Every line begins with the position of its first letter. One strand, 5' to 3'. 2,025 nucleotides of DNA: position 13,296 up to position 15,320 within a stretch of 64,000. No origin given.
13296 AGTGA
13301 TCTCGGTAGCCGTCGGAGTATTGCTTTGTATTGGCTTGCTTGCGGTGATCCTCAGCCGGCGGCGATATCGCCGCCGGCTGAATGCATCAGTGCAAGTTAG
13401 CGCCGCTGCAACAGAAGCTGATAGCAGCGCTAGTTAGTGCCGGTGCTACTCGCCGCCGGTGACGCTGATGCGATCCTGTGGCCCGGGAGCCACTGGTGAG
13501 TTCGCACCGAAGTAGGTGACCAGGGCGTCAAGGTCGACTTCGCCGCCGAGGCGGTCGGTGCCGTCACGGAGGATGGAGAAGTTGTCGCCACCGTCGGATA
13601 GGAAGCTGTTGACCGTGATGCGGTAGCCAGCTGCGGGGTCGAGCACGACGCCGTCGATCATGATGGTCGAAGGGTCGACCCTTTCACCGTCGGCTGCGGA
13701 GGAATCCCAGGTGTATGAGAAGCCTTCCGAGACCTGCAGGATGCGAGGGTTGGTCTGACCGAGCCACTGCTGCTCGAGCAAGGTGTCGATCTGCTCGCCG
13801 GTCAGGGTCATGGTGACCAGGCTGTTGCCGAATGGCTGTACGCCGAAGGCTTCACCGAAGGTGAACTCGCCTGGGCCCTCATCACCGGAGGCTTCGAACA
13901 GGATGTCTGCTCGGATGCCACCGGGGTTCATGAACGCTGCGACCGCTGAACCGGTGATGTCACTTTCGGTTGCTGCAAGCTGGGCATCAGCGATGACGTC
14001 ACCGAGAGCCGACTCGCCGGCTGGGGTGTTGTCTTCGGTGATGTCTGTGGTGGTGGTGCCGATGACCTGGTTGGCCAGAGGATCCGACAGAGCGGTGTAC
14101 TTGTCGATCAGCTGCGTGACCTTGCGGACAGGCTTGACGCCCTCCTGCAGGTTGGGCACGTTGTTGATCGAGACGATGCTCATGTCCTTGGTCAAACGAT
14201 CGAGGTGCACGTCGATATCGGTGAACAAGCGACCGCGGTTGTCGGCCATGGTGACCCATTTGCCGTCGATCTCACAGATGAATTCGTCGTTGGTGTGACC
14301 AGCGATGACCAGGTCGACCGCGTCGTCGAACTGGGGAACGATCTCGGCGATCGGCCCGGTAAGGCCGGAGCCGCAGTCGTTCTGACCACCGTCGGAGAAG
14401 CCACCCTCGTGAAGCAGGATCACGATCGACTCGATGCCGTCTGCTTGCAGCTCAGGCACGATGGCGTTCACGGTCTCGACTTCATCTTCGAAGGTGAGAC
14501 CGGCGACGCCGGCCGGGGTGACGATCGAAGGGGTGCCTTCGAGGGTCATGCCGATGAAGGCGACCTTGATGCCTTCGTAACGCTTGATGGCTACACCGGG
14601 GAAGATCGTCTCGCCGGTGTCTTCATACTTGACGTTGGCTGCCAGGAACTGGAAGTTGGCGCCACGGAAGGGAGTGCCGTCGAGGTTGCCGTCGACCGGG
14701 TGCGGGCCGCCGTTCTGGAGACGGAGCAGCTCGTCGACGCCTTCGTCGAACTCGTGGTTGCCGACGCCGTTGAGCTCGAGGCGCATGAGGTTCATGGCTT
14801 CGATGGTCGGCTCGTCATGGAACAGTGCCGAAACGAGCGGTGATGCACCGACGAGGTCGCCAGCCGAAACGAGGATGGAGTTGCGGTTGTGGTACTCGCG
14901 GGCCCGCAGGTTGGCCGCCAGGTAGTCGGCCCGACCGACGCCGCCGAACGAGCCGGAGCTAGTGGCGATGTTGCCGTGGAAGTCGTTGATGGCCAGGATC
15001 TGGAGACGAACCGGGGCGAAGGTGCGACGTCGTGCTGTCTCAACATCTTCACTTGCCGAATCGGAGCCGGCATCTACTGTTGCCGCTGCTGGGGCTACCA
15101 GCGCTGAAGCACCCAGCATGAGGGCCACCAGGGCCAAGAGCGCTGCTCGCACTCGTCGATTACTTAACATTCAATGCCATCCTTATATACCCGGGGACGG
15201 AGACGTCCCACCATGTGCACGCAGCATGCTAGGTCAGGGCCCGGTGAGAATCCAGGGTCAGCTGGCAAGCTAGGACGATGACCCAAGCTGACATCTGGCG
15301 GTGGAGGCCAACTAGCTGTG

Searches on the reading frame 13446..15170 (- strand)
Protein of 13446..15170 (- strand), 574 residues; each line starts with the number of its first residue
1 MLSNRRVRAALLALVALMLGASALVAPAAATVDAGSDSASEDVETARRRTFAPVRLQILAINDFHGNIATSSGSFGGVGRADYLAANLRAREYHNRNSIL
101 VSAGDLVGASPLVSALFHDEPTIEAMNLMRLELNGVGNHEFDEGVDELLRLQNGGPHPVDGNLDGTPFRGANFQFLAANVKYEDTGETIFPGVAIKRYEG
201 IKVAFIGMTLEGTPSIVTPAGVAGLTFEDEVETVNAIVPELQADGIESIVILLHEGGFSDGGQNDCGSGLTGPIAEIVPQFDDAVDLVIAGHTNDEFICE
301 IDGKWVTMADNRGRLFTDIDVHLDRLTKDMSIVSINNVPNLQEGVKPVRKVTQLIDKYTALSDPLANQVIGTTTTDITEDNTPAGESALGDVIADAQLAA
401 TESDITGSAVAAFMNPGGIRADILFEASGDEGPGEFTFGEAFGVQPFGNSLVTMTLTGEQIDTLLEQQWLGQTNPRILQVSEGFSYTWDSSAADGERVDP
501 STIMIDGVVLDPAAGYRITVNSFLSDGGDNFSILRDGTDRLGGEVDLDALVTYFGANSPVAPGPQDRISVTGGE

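Call 23: search_protein_families(library=pfam, proteins=[window:13446-15170:-], max_evalue=0.00001)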
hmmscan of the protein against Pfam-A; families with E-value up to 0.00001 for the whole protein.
window:13446-15170:- (574 aa): 2 families
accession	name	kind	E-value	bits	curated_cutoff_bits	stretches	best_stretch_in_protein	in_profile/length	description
PF02872.23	5_nucleotid_C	-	3e-38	131.9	23.6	1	369-534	1-156/158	5'-nucleotidase, C-terminal domain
PF00149.33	Metallophos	-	3.4e-07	31.3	21.5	1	57-293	2-188/191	Calcineurin-like phosphoesterase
